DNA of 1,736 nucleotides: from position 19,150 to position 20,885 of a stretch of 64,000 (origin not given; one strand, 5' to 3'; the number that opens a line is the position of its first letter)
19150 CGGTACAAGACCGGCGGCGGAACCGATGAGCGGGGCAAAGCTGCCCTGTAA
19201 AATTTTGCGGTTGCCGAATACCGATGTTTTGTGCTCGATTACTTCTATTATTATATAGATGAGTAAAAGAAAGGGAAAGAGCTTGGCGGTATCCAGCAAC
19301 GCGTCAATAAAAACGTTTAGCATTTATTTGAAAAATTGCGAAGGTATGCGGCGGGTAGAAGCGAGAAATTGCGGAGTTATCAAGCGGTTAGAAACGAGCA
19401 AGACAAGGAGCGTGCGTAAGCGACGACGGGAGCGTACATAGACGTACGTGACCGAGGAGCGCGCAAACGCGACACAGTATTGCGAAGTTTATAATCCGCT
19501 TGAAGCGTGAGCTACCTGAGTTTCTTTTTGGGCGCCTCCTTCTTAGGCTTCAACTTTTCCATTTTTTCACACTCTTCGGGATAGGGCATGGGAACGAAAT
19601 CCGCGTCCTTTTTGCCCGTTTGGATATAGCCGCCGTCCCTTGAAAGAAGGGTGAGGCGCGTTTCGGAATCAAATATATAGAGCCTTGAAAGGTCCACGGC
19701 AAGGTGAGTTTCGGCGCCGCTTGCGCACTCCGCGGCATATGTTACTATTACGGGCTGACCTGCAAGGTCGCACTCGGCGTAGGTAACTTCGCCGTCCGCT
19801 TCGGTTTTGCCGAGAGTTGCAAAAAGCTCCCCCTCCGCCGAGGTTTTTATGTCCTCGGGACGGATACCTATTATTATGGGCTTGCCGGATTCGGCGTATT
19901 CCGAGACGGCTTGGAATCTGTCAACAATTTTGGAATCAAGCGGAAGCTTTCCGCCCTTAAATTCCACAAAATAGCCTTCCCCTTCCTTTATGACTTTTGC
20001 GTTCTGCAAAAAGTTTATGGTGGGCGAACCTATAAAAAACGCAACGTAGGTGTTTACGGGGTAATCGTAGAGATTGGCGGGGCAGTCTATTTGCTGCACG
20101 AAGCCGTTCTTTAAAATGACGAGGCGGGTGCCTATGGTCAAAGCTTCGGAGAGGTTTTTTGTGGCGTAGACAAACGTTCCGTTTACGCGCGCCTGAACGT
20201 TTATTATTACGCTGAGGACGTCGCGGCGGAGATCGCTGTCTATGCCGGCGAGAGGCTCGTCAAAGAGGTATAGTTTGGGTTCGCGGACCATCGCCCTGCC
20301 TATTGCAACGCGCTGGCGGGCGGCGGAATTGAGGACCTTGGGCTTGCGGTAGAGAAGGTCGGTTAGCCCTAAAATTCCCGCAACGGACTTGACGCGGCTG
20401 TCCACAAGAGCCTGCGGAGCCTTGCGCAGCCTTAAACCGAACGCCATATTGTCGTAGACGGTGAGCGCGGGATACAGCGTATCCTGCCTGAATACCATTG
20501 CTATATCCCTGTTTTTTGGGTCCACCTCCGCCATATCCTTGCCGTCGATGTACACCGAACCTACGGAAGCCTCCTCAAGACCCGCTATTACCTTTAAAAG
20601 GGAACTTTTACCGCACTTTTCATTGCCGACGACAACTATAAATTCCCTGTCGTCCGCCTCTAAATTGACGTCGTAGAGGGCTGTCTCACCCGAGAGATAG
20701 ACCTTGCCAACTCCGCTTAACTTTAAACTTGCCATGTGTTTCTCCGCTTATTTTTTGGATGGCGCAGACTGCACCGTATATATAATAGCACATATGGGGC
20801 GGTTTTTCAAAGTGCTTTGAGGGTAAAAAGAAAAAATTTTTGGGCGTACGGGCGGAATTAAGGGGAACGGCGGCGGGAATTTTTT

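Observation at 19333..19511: Family-C ~180-bp element begins 0-1 nt after stop codons of unrelated genes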

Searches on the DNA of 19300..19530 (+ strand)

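Call 28: search_rna_families(source=window, start=19300, end=19530, threshold=evalue, max_evalue=10)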
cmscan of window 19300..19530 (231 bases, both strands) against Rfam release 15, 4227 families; matches with E-value up to 10: 3.
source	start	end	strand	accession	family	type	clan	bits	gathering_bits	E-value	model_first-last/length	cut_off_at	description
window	19444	19529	+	RF00370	sroD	Gene; sRNA;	-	13.2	50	3.8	1-86/86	no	sroD RNA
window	19379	19486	+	RF03007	Mahella-1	Gene; sRNA;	-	11.1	70.7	6.5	1-114/114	no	Mahella-1 RNA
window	19435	19454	+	RF03010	mcrA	Gene; sRNA;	-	9.4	57.6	4.9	1-20/51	no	mcrA RNA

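Call 87: search_dna_similar(query=window:19333-19511:+, collection=plasmids, mode=distant, max_evalue=0.001, max_rows=15)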
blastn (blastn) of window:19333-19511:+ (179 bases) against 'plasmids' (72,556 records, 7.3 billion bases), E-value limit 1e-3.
No match.

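Call 88: search_dna_similar(query=window:19333-19511:+, collection=phages, mode=distant, max_evalue=0.001, max_rows=15)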
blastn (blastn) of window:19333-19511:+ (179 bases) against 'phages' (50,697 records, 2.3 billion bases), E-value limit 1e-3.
No match.
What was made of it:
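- Tried and rejected: Plasmid and phage collections: no match (calls 87-88).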

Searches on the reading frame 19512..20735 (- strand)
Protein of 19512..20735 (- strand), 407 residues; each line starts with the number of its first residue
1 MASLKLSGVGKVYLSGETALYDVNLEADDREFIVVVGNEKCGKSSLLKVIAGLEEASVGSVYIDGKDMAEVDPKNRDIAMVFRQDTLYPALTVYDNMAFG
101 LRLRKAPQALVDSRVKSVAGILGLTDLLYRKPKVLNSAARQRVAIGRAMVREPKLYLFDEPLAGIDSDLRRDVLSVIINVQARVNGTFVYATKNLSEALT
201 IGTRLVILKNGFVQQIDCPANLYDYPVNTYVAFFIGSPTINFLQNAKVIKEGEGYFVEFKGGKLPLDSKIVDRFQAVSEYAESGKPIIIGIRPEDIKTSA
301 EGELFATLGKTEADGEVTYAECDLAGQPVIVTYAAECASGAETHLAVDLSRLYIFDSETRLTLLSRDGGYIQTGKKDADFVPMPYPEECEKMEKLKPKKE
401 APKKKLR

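Call 12: find_encoding_contigs(protein=window:19512-20735:-, flank=10000, max_places=6)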
Protein window:19512-20735:- (407 aa): 3 contigs read that carry it; 3 places shown.
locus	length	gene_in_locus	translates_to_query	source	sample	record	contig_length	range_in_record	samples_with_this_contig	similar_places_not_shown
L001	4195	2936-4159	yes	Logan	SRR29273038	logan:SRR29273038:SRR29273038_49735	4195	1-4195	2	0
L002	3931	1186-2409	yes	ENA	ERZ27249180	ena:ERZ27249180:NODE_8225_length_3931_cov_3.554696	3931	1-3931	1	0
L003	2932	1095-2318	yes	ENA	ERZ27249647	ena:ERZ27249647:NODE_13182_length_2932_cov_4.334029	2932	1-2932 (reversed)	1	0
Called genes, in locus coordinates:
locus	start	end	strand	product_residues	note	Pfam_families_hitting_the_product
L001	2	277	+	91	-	?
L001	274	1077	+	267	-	PF00149:Metallophos, PF12850:Metallophos_2 (weak)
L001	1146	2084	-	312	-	PF02729:OTCace_N, PF00185:OTCace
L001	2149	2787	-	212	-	PF02677:QueH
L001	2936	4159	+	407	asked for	PF00005:ABC_tran, PF17912:OB_MalK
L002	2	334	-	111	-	?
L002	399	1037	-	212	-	PF02677:QueH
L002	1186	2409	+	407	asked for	PF00005:ABC_tran, PF17912:OB_MalK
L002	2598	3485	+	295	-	PF11449:ArsP_2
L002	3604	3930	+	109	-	?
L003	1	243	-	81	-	?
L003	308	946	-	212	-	PF02677:QueH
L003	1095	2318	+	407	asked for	PF00005:ABC_tran, PF17912:OB_MalK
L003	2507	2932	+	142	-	?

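Call 60: find_homologous_proteins(query=window:19512-20735:-, max_evalue=1e-100)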
Query window:19512-20735:- (407 aa): 631 proteins with E <= 1e-100 among 8000 candidates; the best 120 are listed.
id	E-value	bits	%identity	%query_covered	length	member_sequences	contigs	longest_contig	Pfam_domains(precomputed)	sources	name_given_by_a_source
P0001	2.8e-264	894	100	100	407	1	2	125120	PF00005.34,PF17912.8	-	-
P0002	1.8e-227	773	85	100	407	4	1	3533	PF00005.34,PF17912.8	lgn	-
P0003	4.3e-219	745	84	97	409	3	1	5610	PF00005.34,PF17912.8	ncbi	-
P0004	3.2e-213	726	79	97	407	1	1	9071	PF00005.34,PF17912.8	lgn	-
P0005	9.8e-212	721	79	95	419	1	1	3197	PF00005.34,PF17912.8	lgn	-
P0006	5.5e-211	719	80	98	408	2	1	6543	PF00005.34,PF17912.8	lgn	-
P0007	4.9e-203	693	76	97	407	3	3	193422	PF00005.34,PF17912.8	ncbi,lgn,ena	-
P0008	4.0e-195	666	74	95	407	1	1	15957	PF00005.34,PF17912.8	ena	-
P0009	5.7e-195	666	75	100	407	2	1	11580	PF00005.34,PF17912.8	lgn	-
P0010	1.6e-194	665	74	100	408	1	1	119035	PF00005.34,PF17912.8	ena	-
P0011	1.8e-194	664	74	97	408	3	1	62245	PF00005.34,PF17912.8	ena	-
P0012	4.9e-193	660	73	97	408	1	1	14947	PF00005.34,PF17912.8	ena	-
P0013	6.8e-193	659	74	100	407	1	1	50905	PF00005.34,PF17912.8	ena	-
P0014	2.6e-192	657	73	97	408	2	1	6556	PF00005.34,PF17912.8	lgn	-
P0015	5.3e-192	656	74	100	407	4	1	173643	PF00005.34,PF17912.8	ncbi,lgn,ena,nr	ncbi:MAG: ABC transporter ATP-binding protein [Clostridiales bacterium]|nr:ABC transporter ATP-bindi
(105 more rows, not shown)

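Call 62: find_encoding_contigs(protein=P0003, flank=3000, max_places=3)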
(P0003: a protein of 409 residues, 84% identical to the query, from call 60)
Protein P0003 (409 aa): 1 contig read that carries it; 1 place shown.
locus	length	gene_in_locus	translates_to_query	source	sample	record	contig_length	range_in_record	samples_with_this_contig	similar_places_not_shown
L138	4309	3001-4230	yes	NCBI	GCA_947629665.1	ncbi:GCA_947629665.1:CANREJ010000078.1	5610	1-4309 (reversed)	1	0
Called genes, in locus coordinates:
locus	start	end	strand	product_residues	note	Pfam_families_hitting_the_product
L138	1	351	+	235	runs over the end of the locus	PF24675:NpmA (weak), PF02390:Methyltransf_4, PF13847:Methyltransf_31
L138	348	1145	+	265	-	PF00149:Metallophos, PF12850:Metallophos_2 (weak)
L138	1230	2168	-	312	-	PF02729:OTCace_N, PF00185:OTCace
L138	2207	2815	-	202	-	PF02677:QueH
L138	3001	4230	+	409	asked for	PF00005:ABC_tran, PF17912:OB_MalK (weak)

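Call 63: find_encoding_contigs(protein=P0007, flank=3000, max_places=3)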
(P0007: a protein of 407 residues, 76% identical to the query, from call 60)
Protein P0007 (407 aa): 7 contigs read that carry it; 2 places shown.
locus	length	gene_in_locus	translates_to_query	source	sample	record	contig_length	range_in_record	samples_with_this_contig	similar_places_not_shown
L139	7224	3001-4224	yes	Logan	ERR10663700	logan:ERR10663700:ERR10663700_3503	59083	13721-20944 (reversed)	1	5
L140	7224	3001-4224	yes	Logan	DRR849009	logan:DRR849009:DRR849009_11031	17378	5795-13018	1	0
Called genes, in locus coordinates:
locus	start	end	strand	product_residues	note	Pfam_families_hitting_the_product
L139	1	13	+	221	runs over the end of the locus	PF24675:NpmA (weak), PF02390:Methyltransf_4, PF13847:Methyltransf_31, PF08242:Methyltransf_12 (faint), PF13649:Methyltransf_25 (weak)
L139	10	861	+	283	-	PF00149:Metallophos, PF12850:Metallophos_2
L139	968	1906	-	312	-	PF02729:OTCace_N, PF00185:OTCace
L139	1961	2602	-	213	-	PF02677:QueH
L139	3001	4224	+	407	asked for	PF00005:ABC_tran, PF17912:OB_MalK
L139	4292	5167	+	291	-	PF11449:ArsP_2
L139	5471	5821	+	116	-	PF12840:HTH_20 (weak), PF01022:HTH_5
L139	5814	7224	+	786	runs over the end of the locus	PF00403:HMA, PF00122:E1-E2_ATPase, PF00702:Hydrolase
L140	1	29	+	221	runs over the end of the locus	PF24675:NpmA (weak), PF02390:Methyltransf_4, PF13847:Methyltransf_31, PF08242:Methyltransf_12 (faint), PF13649:Methyltransf_25 (weak)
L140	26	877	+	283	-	PF00149:Metallophos, PF12850:Metallophos_2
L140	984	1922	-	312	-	PF02729:OTCace_N, PF00185:OTCace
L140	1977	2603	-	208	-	PF02677:QueH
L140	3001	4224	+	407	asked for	PF00005:ABC_tran, PF17912:OB_MalK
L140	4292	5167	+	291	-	PF11449:ArsP_2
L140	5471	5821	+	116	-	PF12840:HTH_20 (weak), PF01022:HTH_5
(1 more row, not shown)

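Call 67: find_encoding_contigs(protein=P0004, flank=1500, max_places=2)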
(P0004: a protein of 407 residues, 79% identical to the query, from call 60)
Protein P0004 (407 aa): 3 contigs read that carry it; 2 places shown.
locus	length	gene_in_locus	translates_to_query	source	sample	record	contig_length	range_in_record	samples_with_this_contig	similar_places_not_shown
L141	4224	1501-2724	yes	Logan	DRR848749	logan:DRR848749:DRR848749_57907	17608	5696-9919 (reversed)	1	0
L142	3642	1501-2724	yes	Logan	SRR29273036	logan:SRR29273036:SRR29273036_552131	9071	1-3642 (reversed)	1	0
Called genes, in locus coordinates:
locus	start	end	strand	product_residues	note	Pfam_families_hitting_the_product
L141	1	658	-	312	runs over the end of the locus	PF02729:OTCace_N, PF00185:OTCace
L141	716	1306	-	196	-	PF02677:QueH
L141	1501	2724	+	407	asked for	PF00005:ABC_tran, PF17912:OB_MalK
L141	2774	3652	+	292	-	PF11449:ArsP_2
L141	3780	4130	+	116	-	PF12840:HTH_20 (weak), PF01022:HTH_5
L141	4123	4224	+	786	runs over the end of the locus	PF00403:HMA, PF00122:E1-E2_ATPase, PF00702:Hydrolase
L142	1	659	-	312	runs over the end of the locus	PF02729:OTCace_N, PF00185:OTCace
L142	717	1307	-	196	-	PF02677:QueH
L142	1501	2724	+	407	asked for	PF00005:ABC_tran, PF17912:OB_MalK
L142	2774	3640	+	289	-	?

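Call 68: find_encoding_contigs(protein=P0006, flank=1500, max_places=2)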
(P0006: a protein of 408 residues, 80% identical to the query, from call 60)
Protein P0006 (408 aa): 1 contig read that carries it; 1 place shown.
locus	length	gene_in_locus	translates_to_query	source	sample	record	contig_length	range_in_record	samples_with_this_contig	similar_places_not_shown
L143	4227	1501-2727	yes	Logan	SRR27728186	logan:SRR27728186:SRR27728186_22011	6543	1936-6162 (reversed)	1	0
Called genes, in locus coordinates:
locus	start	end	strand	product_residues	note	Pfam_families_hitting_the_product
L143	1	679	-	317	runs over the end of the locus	PF02729:OTCace_N, PF00185:OTCace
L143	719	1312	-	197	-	PF02677:QueH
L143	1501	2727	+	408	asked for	PF00005:ABC_tran, PF17912:OB_MalK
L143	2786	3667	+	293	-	PF11449:ArsP_2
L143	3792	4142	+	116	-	PF12840:HTH_20 (weak), PF01022:HTH_5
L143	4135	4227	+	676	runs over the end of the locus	?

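Call 69: find_encoding_contigs(protein=P0002, flank=1500, max_places=2)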
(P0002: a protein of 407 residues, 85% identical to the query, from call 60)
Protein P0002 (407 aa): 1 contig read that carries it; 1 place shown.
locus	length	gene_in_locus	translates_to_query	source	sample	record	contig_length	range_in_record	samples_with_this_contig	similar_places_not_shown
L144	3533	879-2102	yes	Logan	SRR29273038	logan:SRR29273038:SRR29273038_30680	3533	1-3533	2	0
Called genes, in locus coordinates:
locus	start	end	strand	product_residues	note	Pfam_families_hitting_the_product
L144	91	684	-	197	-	PF02677:QueH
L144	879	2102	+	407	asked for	PF00005:ABC_tran, PF17912:OB_MalK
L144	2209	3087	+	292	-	PF11449:ArsP_2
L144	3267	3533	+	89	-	?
